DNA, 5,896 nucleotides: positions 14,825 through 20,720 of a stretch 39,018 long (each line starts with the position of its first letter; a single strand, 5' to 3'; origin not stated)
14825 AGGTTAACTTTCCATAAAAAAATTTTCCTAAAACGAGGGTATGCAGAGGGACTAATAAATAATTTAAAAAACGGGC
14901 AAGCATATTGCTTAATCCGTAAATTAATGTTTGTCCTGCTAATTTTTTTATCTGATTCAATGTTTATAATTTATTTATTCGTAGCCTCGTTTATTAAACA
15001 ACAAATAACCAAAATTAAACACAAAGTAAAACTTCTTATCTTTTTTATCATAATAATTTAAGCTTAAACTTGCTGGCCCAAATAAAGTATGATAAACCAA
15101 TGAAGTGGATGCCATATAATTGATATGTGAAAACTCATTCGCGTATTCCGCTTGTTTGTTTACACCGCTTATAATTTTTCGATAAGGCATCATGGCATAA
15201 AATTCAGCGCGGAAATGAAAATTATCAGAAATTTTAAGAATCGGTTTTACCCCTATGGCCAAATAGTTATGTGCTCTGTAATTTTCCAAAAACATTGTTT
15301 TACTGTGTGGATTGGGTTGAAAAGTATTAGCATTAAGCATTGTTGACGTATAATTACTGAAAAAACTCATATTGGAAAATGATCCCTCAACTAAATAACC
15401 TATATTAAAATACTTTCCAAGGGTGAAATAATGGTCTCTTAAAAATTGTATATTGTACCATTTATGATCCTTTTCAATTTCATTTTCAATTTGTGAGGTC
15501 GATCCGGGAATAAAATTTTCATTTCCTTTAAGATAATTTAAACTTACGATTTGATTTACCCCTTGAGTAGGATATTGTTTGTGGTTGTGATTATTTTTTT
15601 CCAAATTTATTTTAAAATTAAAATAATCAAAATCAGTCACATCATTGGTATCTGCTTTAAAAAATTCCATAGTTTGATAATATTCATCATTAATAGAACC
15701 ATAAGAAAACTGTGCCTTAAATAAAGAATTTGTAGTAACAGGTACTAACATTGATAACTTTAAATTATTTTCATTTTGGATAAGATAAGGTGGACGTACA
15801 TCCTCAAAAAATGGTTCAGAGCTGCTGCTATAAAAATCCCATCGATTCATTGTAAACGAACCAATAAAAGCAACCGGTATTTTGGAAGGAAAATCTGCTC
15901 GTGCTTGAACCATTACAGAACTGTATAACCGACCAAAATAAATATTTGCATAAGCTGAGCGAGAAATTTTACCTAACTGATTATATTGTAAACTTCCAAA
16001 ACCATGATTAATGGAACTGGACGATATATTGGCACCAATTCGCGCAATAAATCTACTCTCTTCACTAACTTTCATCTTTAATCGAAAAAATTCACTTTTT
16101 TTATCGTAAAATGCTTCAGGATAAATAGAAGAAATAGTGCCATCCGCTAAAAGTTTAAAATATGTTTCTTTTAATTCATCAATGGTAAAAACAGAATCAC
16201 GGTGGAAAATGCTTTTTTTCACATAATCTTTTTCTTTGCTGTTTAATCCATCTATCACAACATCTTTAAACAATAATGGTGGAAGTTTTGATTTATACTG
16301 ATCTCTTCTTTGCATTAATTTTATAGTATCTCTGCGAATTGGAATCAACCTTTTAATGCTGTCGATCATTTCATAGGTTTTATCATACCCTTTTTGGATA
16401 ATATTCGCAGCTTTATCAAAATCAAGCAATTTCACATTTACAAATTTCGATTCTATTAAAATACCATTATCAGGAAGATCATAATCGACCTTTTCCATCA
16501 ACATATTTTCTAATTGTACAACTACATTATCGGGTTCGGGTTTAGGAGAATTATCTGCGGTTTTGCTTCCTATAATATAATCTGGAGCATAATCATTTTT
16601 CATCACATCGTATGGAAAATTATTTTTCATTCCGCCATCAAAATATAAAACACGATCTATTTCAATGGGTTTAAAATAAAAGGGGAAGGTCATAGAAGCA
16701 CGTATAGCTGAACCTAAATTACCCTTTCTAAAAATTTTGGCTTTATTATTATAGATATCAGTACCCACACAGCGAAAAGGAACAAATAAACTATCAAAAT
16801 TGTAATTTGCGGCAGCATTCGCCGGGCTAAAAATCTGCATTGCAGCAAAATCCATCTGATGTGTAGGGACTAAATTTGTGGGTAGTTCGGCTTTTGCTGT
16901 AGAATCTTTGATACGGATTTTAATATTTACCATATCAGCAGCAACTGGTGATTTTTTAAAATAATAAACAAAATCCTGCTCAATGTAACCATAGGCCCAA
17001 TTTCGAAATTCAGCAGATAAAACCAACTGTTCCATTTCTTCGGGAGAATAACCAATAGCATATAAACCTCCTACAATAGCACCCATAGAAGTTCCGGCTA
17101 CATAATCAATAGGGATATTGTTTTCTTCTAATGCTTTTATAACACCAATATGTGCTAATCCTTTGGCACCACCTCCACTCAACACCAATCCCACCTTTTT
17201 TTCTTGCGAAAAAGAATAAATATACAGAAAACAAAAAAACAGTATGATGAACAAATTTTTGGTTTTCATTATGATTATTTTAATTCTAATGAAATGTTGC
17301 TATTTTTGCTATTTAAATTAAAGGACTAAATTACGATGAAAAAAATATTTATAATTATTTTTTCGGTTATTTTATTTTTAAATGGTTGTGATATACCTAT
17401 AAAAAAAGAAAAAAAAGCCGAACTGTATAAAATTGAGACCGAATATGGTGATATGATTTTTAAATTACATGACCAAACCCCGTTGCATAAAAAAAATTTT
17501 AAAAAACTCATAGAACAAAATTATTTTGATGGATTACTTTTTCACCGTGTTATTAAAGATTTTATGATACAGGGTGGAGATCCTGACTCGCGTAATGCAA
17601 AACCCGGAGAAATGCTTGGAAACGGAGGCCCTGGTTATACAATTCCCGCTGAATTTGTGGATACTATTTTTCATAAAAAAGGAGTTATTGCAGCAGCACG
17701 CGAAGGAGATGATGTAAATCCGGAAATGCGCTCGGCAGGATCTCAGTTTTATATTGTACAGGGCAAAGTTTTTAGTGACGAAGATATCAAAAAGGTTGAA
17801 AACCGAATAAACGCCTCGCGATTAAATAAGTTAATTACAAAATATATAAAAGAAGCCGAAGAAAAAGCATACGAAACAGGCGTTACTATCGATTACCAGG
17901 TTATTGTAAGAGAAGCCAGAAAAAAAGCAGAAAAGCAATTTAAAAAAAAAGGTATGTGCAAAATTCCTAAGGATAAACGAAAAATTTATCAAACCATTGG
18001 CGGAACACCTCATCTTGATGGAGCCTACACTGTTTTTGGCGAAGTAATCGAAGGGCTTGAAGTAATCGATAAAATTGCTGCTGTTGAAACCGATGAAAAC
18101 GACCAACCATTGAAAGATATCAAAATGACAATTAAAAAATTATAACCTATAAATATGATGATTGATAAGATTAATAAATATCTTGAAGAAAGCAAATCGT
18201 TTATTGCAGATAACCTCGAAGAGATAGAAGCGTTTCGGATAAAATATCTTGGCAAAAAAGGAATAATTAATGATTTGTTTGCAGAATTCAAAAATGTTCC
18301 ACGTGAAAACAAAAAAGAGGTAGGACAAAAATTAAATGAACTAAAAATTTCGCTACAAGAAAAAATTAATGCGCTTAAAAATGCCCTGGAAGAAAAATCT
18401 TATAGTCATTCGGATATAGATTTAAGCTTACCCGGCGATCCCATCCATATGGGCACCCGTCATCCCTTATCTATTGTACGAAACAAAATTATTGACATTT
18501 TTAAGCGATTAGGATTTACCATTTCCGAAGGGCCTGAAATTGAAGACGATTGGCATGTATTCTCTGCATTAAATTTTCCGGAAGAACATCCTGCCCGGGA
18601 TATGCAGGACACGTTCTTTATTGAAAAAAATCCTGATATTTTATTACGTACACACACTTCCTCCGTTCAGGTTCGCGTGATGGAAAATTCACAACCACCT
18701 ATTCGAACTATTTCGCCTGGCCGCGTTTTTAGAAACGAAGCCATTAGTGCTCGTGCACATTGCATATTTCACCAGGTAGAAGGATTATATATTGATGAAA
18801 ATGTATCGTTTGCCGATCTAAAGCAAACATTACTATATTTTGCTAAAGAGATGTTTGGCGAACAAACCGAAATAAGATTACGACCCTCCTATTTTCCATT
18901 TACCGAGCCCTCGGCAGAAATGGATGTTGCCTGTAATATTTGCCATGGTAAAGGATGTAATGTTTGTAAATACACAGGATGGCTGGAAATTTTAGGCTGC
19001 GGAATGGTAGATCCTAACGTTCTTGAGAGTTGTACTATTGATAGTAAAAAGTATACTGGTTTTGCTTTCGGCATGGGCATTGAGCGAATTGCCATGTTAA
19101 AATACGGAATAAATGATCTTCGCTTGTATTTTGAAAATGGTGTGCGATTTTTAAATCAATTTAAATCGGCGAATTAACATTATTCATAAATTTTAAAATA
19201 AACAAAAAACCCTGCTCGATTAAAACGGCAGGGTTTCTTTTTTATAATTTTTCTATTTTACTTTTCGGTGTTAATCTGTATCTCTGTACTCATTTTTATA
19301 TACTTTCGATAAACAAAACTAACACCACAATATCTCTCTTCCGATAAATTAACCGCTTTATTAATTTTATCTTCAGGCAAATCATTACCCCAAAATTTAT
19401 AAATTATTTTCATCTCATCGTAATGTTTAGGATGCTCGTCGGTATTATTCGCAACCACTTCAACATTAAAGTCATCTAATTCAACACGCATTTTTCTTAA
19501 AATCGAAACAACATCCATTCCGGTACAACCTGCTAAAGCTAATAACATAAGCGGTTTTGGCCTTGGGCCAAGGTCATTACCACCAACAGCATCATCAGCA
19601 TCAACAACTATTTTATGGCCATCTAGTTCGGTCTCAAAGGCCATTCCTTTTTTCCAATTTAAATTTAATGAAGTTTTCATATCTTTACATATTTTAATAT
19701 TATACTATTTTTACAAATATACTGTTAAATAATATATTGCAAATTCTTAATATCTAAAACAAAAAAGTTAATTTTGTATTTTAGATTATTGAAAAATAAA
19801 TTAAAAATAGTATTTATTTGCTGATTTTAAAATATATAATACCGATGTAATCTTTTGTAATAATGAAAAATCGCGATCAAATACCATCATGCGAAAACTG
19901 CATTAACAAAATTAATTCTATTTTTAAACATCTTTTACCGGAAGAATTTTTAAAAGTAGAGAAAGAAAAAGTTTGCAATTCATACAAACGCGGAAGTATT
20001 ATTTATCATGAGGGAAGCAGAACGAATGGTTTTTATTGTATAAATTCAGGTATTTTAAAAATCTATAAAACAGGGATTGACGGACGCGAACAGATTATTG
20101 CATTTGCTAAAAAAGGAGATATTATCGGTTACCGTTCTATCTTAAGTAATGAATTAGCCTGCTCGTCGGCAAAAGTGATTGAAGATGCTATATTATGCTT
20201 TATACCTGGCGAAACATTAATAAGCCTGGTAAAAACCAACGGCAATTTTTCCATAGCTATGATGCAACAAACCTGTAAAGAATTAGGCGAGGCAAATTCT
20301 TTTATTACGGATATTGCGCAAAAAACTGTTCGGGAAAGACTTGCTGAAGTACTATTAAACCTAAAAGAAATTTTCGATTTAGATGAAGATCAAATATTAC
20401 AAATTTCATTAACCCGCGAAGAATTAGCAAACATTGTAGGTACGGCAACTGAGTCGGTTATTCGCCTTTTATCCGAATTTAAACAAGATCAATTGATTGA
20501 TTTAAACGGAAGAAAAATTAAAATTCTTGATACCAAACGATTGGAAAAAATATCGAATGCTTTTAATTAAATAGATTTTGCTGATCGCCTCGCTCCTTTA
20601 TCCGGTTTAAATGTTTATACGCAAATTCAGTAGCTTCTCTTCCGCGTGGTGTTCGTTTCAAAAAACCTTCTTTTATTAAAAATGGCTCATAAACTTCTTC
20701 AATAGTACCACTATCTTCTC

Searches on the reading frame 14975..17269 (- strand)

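Call 59: search_protein_families(library=pfam, proteins=[window:14975-17269:-], max_evalue=0.00001)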
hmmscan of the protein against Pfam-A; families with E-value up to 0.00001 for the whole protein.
window:14975-17269:- (764 aa): 1 family
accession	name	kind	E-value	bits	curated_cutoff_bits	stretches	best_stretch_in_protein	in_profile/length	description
PF01734.28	Patatin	-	1e-31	111.1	27.7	1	28-222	1-189/191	Patatin-like phospholipase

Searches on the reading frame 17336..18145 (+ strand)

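Call 59: search_protein_families(library=pfam, proteins=[window:17336-18145:+], max_evalue=0.00001)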
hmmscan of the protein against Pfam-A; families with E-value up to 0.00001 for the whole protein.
window:17336-18145:+ (269 aa): 1 family
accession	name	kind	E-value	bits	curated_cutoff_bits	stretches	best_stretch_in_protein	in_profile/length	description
PF00160.26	Pro_isomerase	-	5.8e-42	144.1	21.7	1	31-265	2-155/159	Cyclophilin type peptidyl-prolyl cis-trans isomerase/CLD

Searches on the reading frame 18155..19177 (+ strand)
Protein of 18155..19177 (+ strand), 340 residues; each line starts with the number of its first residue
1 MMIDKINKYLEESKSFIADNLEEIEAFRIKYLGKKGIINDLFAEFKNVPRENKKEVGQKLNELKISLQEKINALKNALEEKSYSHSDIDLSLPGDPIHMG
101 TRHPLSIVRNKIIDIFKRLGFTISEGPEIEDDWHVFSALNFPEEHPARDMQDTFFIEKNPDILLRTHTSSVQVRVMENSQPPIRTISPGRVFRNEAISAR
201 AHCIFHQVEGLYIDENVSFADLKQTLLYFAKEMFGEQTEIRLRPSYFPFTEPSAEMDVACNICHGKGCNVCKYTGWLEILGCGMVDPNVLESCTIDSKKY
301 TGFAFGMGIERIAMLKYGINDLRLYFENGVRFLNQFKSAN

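Call 59: search_protein_families(library=pfam, proteins=[window:18155-19177:+], max_evalue=0.00001)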
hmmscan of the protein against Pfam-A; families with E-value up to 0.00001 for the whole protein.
window:18155-19177:+ (340 aa): 2 families
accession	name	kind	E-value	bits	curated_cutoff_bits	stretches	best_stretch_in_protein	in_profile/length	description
PF01409.25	tRNA-synt_2d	-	1.7e-98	329.5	19.8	1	88-336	2-246/246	tRNA synthetases class II core domain (F)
PF02912.23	Phe_tRNA-synt_N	-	8.6e-21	74.1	22.3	1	20-82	2-64/69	Aminoacyl tRNA synthetase class II, N-terminal domain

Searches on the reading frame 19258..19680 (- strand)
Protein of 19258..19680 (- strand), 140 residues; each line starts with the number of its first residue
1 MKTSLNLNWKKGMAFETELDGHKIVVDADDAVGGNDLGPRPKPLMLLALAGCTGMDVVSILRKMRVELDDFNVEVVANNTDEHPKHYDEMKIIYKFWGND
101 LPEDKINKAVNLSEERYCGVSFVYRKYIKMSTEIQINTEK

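Call 59: search_protein_families(library=pfam, proteins=[window:19258-19680:-], max_evalue=0.00001)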
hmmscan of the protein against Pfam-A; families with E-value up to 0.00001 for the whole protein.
window:19258-19680:- (140 aa): 1 family
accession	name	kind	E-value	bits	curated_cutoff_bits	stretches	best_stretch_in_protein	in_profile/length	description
PF02566.24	OsmC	-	3.6e-16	59.8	27.5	1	34-132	1-99/100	OsmC-like protein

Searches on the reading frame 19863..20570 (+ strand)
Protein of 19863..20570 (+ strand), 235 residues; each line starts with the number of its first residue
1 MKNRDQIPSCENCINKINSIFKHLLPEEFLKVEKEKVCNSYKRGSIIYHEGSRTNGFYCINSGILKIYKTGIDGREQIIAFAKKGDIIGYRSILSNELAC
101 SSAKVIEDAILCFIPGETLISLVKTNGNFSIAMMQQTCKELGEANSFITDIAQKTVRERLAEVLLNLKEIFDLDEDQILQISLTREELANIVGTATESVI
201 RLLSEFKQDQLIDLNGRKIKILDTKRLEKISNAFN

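Call 59: search_protein_families(library=pfam, proteins=[window:19863-20570:+], max_evalue=0.00001)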
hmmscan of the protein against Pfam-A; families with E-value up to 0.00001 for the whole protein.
window:19863-20570:+ (235 aa): 3 families
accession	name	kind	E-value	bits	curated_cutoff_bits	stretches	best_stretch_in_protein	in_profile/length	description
PF00027.35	cNMP_binding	-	4e-21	75.2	27.5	1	40-126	3-89/89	Cyclic nucleotide-binding domain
PF13545.12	HTH_Crp_2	-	5.4e-18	65.1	27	1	158-230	1-70/70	Crp-like helix-turn-helix domain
PF00325.26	Crp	-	3.8e-06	27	21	1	182-212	2-32/32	Bacterial regulatory proteins, crp family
